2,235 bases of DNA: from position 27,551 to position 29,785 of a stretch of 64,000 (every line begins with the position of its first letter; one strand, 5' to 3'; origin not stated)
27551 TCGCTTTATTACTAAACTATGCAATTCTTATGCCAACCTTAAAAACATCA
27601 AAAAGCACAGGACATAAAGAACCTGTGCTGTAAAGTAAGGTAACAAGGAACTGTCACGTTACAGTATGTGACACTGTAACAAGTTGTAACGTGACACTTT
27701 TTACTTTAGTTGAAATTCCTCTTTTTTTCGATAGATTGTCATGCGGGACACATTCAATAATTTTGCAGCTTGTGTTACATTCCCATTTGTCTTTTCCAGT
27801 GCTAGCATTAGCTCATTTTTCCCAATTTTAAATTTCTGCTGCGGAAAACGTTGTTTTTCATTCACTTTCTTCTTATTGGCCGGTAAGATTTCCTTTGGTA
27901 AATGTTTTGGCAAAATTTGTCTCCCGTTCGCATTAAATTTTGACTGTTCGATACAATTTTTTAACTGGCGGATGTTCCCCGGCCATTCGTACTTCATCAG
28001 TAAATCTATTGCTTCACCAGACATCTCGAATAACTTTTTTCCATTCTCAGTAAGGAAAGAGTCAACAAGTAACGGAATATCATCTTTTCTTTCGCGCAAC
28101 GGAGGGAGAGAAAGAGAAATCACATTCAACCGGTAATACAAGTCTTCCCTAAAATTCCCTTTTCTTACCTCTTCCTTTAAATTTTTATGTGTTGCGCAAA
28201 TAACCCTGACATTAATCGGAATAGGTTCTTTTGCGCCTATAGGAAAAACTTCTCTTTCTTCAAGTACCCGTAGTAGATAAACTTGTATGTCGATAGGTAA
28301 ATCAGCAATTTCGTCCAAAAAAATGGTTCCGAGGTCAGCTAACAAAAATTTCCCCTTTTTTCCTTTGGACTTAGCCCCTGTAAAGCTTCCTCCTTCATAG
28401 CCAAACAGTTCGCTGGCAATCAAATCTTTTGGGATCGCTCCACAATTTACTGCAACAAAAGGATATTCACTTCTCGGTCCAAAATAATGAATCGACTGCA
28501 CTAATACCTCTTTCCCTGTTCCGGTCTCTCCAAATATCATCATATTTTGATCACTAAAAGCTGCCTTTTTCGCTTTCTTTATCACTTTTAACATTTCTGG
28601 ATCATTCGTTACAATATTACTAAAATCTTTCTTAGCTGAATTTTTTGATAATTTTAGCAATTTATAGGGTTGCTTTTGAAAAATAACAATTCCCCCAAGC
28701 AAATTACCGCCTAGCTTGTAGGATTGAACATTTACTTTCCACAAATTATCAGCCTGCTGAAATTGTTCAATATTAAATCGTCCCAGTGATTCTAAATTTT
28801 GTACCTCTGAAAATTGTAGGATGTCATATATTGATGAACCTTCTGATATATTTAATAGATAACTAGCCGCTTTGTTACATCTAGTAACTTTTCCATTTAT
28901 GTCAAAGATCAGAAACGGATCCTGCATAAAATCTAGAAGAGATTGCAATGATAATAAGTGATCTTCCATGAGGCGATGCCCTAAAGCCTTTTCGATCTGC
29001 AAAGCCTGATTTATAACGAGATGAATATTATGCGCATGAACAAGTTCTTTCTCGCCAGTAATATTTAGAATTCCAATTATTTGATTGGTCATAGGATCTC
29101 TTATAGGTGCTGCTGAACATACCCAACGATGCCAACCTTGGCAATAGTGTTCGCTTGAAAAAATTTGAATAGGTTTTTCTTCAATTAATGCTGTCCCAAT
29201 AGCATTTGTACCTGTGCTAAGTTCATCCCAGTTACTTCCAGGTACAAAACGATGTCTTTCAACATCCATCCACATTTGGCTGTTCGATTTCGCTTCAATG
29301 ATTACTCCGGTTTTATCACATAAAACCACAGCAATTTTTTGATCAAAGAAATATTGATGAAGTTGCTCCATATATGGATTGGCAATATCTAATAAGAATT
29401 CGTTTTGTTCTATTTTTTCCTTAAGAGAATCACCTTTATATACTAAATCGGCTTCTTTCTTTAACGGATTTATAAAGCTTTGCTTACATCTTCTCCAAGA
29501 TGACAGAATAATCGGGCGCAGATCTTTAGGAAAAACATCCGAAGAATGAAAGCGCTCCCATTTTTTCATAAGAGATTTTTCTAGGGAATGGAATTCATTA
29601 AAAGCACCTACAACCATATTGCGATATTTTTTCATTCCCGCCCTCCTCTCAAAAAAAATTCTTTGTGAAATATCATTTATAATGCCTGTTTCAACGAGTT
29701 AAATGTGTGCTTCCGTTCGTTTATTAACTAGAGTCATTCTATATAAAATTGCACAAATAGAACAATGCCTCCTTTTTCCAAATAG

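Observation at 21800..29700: GC-rich insertion carrying a sigma-54-controlled acyl-CoA catabolic operon with its own enhancer-binding activator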

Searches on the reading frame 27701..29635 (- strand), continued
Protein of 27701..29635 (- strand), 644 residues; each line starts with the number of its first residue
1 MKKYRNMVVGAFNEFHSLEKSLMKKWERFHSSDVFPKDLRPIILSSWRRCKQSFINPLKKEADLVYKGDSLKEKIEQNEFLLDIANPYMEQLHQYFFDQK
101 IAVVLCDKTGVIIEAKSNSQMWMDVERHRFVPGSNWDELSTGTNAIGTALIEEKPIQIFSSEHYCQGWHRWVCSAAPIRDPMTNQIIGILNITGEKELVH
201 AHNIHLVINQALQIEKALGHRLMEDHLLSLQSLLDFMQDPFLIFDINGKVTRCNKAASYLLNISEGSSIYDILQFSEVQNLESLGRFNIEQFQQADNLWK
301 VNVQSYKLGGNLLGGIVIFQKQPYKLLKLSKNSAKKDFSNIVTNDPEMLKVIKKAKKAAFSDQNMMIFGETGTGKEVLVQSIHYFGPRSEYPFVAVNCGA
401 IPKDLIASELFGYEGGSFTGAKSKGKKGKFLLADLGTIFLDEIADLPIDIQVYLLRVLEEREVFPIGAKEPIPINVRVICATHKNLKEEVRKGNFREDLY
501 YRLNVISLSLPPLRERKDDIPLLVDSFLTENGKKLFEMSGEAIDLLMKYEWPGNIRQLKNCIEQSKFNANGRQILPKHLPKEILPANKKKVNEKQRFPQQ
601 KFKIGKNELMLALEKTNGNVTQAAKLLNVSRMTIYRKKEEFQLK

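Call 37: find_encoding_contigs(protein=P0163, flank=8000, max_places=1)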
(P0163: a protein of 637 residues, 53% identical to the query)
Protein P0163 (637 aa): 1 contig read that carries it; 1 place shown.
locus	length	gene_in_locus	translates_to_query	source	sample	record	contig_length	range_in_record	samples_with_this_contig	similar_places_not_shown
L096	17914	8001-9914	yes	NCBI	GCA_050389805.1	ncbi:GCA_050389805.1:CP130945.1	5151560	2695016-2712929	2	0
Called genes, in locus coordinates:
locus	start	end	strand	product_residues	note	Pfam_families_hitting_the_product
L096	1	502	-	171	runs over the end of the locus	PF00132:Hexapep (weak), PF25084:LbH_EIF2B, PF25087:GMPPB_C (faint), PF21711:DCTN5 (weak), PF14602:Hexapep_2 (faint), PF00132:Hexapep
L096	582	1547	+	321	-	PF00478:IMPDH (faint), PF03060:NMO, PF00977:His_biosynth (faint), PF03060:NMO, PF04481:DUF561 (weak), PF05690:ThiG (weak)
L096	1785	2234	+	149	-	PF03061:4HBT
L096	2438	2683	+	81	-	PF03061:4HBT, PF13622:4HBT_3 (weak)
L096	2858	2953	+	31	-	PF09680:YjcZ_2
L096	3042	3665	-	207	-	-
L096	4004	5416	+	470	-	PF14821:Thr_synth_N, PF00291:PALP, PF24857:THR4_C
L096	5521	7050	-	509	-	PF13192:Thioredoxin_3, PF03486:HI0933_like (faint), PF00890:FAD_binding_2 (faint), PF01134:GIDA (faint), PF07992:Pyr_redox_2, PF12831:FAD_oxidored (weak), PF13738:Pyr_redox_3, PF00070:Pyr_redox, +1 more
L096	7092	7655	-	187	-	PF00578:AhpC-TSA, PF08534:Redoxin, PF10417:1-cysPrx_C (weak)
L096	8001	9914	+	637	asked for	PF26965:MimR_N, PF01590:GAF, PF00158:Sigma54_activat, PF14532:Sigma54_activ_2, PF07728:AAA_5 (weak), PF25601:AAA_lid_14, PF02954:HTH_8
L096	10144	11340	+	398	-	PF08028:Acyl-CoA_dh_2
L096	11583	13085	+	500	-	PF01266:DAO, PF06039:Mqo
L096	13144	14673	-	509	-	PF03486:HI0933_like (faint), PF13192:Thioredoxin_3, PF00890:FAD_binding_2 (faint), PF01134:GIDA (faint), PF07992:Pyr_redox_2, PF13738:Pyr_redox_3, PF00070:Pyr_redox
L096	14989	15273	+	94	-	PF11514:DUF3219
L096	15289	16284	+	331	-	PF00296:Bac_luciferase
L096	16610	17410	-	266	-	-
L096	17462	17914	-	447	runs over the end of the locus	PF03023:MurJ (weak), PF13440:Polysacc_synt_3 (weak), PF01554:MatE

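Call 38: find_encoding_contigs(protein=P0155, flank=8000, max_places=1)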
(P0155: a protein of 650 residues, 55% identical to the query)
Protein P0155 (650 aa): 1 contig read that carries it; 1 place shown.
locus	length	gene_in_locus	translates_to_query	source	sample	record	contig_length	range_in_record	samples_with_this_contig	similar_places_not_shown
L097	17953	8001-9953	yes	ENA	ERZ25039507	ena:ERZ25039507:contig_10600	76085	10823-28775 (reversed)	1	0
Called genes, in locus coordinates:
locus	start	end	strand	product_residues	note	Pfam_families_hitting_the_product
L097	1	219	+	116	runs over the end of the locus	-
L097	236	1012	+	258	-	-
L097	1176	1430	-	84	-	-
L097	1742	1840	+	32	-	-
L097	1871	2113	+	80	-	-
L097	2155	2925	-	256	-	PF10026:DUF2268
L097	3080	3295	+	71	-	-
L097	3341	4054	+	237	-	PF05175:MTS, PF01209:Ubie_methyltran, PF03848:TehB, PF13489:Methyltransf_23, PF01728:FtsJ, PF13847:Methyltransf_31, PF08241:Methyltransf_11, PF08242:Methyltransf_12, +3 more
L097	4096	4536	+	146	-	PF13527:Acetyltransf_9 (weak), PF00583:Acetyltransf_1, PF13673:Acetyltransf_10, PF13508:Acetyltransf_7, PF08445:FR47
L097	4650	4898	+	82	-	-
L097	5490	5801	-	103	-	PF05175:MTS (weak), PF01135:PCMT (weak), PF13847:Methyltransf_31, PF08241:Methyltransf_11, PF08242:Methyltransf_12, PF13649:Methyltransf_25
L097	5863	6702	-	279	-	PF14398:ATPgrasp_YheCD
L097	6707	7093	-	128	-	PF02261:Asp_decarbox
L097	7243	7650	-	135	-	-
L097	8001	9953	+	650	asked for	PF26965:MimR_N, PF01590:GAF (weak), PF00158:Sigma54_activat, PF01078:Mg_chelatase (faint), PF14532:Sigma54_activ_2, PF07728:AAA_5 (weak), PF25601:AAA_lid_14, PF02954:HTH_8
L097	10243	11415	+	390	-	PF02771:Acyl-CoA_dh_N (weak), PF08028:Acyl-CoA_dh_2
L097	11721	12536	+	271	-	PF00106:adh_short, PF08659:KR (weak), PF23441:SDR, PF13460:NAD_binding_10 (weak), PF13561:adh_short_C2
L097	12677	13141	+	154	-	PF04074:DUF386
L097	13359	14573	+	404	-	PF00083:Sugar_tr, PF07690:MFS_1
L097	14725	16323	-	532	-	PF01645:Glu_synthase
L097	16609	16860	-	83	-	PF08803:ydhR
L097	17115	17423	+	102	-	-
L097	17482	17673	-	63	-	-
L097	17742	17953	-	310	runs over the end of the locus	PF01323:DSBA, PF13743:Thioredoxin_5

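Call 67: find_encoding_contigs(protein=P0154, flank=8000, max_places=1)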
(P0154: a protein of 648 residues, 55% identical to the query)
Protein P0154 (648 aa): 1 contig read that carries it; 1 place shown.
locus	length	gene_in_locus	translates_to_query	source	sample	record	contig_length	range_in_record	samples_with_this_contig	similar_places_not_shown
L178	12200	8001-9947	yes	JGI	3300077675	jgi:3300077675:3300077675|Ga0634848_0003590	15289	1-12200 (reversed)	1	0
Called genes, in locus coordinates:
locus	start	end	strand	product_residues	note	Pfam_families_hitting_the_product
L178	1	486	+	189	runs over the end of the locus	PF00440:TetR_N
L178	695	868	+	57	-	PF08671:SinI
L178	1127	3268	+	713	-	PF01637:ATPase_2 (weak), PF13191:AAA_16, PF13401:AAA_22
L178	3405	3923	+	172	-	PF18955:DUF5698, PF10035:DUF2179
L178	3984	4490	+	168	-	PF01814:Hemerythrin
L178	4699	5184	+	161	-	PF13279:4HBT_2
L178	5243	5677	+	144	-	PF00583:Acetyltransf_1, PF13508:Acetyltransf_7 (weak)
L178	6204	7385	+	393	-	PF00667:FAD_binding_1, PF00175:NAD_binding_1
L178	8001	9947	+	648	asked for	PF26965:MimR_N, PF01590:GAF, PF00158:Sigma54_activat, PF14532:Sigma54_activ_2, PF07728:AAA_5 (weak), PF25601:AAA_lid_14, PF02954:HTH_8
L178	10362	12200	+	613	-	?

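Call 68: search_protein_families(library=pfam, proteins=[L178:10362-12200:+, L096:10144-11340:+, L097:10243-11415:+], max_evalue=0.001)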
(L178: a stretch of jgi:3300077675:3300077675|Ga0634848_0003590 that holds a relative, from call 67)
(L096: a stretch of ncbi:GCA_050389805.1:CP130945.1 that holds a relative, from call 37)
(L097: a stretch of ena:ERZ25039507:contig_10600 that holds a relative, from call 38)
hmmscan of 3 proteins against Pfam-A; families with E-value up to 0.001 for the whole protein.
L178:10362-12200:+ (613 aa): 2 families
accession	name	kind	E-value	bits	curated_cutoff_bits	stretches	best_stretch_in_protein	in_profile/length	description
PF01968.24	Hydantoinase_A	-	4.3e-64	217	22.9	1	197-477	1-290/291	Hydantoinase/oxoprolinase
PF05378.19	Hydant_A_N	-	9.2e-22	78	25.2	1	5-112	2-105/176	Hydantoinase/oxoprolinase N-terminal region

L096:10144-11340:+ (398 aa): 3 families
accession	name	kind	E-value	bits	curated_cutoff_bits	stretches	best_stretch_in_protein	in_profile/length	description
PF08028.16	Acyl-CoA_dh_2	-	8.6e-21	75.1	22.7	1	248-373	3-133/134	Acyl-CoA dehydrogenase, C-terminal domain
PF02771.21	Acyl-CoA_dh_N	-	0.00021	22.1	22.9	1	20-109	15-105/113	Acyl-CoA dehydrogenase, N-terminal domain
PF00441.29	Acyl-CoA_dh_1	-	0.00024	21.7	22.4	1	253-366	23-131/150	Acyl-CoA dehydrogenase, C-terminal domain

L097:10243-11415:+ (390 aa): 3 families
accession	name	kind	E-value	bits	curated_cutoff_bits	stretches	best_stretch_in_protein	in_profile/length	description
PF08028.16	Acyl-CoA_dh_2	-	3.1e-23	83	22.7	1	249-373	4-133/134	Acyl-CoA dehydrogenase, C-terminal domain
PF02771.21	Acyl-CoA_dh_N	-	4.5e-07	30.7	22.9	1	10-109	4-105/113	Acyl-CoA dehydrogenase, N-terminal domain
PF00441.29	Acyl-CoA_dh_1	-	7.1e-05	23.4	22.4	1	255-366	21-131/150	Acyl-CoA dehydrogenase, C-terminal domain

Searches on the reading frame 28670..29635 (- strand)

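Call 79: search_protein_families(library=pfam, proteins=[window:28670-29635:-], max_evalue=1)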
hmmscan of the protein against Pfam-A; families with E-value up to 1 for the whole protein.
seq(322 aa): 5 families
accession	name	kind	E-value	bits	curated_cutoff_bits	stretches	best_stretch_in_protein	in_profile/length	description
PF01590.32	GAF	-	3.8e-09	37.6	22.4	1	82-218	3-133/133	GAF domain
PF13188.13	PAS_8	-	0.0002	21.6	21.8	1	230-272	3-46/65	PAS domain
PF08448.16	PAS_4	-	0.00042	21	23.1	0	236-263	3-30/110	PAS fold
PF24820.1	Diguanyl_cycl_sensor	-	0.022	15.1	28.1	0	233-265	1-33/109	Diguanylate cyclase-like sensor domain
PF00989.32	PAS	-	0.056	13.9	22.6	1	230-265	3-38/113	PAS fold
